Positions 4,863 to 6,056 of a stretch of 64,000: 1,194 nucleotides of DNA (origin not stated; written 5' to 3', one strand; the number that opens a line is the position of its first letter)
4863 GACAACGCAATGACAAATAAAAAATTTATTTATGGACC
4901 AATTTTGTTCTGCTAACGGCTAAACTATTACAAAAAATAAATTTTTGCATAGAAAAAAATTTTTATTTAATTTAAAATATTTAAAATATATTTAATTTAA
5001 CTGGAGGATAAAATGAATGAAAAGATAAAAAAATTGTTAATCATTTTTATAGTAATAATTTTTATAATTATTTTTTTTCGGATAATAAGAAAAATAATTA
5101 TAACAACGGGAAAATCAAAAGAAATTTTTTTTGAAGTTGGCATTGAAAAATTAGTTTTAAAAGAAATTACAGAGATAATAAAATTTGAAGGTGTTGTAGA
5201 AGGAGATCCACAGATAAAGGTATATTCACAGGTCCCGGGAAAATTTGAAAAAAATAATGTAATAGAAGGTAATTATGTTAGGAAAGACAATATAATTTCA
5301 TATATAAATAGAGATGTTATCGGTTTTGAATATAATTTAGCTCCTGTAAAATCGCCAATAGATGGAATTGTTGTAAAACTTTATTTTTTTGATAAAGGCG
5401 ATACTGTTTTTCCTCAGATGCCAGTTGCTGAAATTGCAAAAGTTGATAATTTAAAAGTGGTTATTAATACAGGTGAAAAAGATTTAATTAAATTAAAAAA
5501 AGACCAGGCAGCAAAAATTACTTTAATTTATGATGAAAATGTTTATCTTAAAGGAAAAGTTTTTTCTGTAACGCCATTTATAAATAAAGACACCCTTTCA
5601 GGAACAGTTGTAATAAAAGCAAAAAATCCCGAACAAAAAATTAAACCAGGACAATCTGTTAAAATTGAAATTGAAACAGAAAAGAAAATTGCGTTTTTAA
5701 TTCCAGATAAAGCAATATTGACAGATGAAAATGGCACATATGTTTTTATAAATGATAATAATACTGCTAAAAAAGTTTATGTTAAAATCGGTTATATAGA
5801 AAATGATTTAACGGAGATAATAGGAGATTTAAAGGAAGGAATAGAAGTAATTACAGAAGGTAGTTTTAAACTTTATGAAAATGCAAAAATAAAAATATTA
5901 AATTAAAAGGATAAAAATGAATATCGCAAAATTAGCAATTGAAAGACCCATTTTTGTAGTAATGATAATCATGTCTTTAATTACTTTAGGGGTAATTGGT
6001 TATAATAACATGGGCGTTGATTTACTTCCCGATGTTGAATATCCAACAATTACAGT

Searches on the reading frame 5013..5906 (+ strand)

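Call 56: search_protein_families(library=pfam, proteins=[window:5013-5906:+], max_evalue=0.00001)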
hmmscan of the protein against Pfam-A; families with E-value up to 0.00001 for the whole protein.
window:5013-5906:+ (297 aa): 2 families
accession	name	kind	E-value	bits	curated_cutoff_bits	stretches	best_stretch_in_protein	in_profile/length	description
PF16576.10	HlyD_D23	-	3.1e-16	59.7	30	1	110-214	109-212/214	Barrel-sandwich domain of CusB or HlyD membrane-fusion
PF13437.12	HlyD_3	-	1.2e-10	42.5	22.2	1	112-213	2-106/106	HlyD family secretion protein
